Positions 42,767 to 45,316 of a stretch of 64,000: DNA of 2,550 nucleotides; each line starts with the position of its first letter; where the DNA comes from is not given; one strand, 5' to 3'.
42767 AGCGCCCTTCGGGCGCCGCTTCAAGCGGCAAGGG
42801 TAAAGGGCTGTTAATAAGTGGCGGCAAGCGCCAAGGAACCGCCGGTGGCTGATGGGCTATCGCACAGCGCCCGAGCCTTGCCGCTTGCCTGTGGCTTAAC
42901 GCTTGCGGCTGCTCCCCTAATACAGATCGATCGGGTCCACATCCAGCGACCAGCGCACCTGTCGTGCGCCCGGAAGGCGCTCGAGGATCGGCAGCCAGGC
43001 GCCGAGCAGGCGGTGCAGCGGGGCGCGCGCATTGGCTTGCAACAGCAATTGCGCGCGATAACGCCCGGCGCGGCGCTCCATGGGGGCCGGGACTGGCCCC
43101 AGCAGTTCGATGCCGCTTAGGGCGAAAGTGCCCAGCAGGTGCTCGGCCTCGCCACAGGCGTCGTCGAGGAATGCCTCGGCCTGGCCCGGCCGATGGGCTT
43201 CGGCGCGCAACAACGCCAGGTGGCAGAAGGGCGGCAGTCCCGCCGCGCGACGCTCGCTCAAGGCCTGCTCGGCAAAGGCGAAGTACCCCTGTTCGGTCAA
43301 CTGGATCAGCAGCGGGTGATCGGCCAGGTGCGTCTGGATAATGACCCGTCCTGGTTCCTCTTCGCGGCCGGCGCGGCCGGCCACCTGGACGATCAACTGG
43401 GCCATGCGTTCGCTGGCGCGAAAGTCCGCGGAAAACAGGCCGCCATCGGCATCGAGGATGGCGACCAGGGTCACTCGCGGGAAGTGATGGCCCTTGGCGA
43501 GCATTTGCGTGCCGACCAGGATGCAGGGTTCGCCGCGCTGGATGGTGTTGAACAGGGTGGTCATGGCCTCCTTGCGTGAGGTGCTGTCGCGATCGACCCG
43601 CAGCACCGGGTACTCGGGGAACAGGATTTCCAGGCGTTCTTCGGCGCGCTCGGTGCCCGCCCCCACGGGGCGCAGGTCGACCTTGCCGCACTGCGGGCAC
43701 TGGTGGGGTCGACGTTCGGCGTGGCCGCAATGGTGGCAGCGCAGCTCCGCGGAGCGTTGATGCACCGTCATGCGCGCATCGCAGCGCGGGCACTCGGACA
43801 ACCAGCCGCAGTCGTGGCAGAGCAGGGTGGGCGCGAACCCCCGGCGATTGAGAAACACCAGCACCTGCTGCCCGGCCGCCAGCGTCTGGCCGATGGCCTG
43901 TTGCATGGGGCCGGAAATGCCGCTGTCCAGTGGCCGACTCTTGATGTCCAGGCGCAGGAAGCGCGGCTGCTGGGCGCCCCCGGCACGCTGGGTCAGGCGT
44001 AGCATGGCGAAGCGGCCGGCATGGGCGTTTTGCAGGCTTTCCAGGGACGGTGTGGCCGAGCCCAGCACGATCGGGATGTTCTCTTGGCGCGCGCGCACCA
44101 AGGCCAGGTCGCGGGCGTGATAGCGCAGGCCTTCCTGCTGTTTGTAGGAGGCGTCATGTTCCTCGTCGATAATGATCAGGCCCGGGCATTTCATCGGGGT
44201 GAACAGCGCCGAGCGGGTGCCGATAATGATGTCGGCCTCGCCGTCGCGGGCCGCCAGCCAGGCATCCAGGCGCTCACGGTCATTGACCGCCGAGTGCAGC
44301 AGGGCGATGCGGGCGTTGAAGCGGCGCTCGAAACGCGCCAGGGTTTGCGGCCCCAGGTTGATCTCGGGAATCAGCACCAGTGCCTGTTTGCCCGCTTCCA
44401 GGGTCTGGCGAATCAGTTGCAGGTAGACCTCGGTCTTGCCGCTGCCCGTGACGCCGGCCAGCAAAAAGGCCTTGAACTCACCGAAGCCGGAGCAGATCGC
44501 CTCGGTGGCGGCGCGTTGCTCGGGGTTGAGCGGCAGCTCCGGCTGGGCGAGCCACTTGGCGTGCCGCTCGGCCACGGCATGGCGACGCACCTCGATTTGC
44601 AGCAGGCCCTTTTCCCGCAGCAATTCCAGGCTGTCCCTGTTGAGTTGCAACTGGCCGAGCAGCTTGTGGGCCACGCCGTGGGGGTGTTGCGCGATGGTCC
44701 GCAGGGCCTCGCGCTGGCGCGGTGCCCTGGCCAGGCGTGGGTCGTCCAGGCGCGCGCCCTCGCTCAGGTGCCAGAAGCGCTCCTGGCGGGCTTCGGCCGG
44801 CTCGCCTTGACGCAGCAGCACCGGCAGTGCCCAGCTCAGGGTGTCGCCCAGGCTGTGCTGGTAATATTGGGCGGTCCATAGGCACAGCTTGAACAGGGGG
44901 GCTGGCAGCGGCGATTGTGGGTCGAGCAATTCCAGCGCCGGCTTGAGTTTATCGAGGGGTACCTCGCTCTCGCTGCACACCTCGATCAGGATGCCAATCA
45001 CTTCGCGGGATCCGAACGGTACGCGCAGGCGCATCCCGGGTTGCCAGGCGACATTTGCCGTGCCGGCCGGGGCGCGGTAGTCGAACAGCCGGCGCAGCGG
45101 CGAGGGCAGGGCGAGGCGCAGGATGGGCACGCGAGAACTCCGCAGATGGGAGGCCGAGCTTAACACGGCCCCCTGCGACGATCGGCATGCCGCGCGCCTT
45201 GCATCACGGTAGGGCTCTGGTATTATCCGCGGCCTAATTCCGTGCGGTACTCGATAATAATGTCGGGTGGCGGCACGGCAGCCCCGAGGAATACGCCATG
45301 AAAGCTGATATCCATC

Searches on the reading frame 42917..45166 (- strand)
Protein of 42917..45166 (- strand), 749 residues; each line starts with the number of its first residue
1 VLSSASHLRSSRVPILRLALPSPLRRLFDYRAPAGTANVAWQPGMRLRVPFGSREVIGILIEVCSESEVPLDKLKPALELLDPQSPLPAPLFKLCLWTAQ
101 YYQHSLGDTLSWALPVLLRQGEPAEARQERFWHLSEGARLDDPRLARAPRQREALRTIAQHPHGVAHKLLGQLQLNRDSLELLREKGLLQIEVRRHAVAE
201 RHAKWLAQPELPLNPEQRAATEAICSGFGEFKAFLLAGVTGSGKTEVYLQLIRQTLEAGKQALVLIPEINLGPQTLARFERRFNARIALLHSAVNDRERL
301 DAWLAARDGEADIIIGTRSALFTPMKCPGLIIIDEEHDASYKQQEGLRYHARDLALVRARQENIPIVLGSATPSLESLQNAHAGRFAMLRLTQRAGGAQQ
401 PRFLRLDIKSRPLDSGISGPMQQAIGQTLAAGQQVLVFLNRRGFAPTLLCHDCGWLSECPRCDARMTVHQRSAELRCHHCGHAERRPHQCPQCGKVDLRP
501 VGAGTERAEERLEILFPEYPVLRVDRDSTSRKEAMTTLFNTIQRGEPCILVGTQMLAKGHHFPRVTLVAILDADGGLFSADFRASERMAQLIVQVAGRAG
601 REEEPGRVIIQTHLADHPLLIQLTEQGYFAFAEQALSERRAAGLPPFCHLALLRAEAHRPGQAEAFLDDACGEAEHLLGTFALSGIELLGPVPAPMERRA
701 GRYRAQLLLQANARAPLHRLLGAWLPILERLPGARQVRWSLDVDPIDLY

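Call 49: search_protein_families(library=pfam, proteins=[window:42917-45166:-], max_evalue=0.00001)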
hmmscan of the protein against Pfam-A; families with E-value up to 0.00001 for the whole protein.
window:42917-45166:- (749 aa): 6 families
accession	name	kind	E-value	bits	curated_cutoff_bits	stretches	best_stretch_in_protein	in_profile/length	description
PF18074.6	PriA_C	-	2.4e-25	89.6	26.9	1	646-745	1-95/95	Primosomal protein N C-terminal domain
PF17764.6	PriA_3primeBD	-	1.6e-24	86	22.7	1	18-115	2-96/96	3'DNA-binding domain (3'BD)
PF00270.35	DEAD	-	1.1e-21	77.7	26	1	215-379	2-165/167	DEAD/DEAH box helicase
PF04851.21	ResIII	-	5.1e-16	59.4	22.5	1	211-373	2-162/164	Type III restriction enzyme, res subunit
PF00271.37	Helicase_C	-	8.7e-12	45.7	23.5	1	512-601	31-108/110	Helicase conserved C-terminal domain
PF18319.7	Zn_ribbon_PriA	-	4.6e-11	42.9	26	1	459-485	1-27/27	PriA DNA helicase Cys-rich region (CRR) domain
